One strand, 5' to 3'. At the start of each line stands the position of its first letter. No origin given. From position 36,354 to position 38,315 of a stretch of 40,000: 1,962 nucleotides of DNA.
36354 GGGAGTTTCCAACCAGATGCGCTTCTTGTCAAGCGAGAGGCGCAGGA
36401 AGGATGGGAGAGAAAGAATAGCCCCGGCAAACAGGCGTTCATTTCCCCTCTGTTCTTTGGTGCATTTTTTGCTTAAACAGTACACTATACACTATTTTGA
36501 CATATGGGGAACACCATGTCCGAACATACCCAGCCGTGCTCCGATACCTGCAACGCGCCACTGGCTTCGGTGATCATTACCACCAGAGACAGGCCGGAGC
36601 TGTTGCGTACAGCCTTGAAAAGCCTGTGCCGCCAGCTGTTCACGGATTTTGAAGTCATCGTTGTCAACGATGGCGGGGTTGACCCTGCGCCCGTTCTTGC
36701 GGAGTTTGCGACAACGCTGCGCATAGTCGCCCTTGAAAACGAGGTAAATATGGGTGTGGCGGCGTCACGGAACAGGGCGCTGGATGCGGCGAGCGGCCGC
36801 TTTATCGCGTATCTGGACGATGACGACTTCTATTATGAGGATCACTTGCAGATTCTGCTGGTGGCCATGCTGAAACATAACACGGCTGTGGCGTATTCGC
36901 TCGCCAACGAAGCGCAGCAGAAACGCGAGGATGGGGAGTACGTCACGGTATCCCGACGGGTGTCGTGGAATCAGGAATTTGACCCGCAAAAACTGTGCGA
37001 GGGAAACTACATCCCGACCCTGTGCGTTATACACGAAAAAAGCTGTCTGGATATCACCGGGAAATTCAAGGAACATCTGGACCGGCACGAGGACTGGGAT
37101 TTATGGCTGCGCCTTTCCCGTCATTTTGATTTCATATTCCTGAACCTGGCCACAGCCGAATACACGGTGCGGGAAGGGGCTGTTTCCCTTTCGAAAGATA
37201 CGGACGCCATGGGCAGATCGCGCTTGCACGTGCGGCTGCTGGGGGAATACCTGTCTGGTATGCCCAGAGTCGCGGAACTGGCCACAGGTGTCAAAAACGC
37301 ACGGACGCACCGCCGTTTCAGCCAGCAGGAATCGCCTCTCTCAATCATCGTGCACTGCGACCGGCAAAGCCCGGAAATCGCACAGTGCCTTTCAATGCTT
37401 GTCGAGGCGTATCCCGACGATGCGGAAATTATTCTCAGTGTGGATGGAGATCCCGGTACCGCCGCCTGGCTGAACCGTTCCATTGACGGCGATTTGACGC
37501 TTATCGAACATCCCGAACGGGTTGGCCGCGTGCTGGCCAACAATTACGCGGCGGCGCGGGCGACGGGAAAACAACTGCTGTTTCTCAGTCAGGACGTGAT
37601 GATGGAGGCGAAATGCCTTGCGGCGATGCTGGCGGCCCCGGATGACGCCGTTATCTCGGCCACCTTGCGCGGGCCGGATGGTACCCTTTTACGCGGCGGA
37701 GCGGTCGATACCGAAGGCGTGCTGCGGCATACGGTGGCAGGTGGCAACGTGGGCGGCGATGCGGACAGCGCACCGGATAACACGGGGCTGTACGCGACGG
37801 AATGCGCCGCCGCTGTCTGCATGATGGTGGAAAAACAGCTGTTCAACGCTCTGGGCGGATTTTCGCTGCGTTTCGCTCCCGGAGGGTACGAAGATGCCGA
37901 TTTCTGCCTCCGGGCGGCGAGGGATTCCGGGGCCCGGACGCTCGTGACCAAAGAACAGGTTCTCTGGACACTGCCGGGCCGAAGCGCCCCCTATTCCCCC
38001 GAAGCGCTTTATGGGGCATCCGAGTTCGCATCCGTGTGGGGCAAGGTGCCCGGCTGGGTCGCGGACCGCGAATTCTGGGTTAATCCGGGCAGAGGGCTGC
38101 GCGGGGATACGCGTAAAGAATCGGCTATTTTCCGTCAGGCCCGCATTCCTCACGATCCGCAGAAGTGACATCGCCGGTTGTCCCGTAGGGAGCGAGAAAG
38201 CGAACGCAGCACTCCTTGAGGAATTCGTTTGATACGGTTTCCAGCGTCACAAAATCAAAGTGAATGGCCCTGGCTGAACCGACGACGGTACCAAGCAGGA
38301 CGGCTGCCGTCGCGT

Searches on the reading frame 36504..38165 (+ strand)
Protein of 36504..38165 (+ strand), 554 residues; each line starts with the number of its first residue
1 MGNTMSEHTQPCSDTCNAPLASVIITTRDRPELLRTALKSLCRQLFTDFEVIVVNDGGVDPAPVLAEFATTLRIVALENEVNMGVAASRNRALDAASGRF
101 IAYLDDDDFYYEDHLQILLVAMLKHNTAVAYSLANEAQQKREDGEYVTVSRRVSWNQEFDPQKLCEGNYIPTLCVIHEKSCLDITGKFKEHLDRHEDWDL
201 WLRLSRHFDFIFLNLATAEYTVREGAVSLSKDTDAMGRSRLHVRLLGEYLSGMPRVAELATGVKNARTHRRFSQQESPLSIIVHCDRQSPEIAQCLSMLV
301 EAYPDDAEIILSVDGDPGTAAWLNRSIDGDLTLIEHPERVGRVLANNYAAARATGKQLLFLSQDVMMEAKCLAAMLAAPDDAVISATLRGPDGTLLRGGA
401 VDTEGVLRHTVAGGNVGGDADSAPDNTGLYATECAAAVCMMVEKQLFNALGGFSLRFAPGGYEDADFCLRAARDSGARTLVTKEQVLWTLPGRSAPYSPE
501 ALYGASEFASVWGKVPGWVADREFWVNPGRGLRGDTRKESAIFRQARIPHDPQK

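Call 91: list_cluster_members(proteins=[window:36504-38165:+, window:12862-13812:+, window:6483-6698:+])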
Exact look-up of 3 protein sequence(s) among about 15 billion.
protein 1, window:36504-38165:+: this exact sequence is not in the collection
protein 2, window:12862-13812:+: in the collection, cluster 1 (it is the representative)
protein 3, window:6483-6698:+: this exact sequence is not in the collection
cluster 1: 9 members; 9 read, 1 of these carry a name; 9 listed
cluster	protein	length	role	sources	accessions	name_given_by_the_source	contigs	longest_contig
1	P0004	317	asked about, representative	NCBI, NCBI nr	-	-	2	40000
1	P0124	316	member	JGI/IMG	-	type IV secretion system protein VirB9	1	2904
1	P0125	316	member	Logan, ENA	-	-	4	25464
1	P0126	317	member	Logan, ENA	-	-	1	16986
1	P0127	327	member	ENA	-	-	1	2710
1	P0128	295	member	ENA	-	-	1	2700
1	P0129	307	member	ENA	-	-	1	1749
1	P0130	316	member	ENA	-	-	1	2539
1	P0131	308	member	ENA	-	-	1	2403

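Call 93: find_encoding_contigs(protein=P0125, flank=10000, max_places=4)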
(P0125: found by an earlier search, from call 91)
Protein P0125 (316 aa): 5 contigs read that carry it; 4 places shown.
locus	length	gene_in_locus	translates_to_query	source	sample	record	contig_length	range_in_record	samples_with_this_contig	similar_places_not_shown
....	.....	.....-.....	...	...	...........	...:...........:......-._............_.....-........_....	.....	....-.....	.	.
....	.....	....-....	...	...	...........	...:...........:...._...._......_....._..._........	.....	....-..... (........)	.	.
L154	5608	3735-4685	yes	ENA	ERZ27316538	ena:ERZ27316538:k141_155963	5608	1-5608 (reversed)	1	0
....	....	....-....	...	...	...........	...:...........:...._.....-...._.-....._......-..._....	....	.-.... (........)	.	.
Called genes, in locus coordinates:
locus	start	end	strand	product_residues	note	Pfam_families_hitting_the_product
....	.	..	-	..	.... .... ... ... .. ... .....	-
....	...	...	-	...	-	-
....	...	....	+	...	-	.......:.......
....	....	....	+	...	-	-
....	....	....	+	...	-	-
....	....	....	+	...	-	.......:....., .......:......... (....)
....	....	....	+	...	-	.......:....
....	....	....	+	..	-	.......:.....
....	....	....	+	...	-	-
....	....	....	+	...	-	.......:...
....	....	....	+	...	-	-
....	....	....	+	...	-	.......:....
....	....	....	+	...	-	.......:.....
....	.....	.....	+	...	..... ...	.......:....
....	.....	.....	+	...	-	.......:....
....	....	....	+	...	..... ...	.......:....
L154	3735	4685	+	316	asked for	PF03524:CagX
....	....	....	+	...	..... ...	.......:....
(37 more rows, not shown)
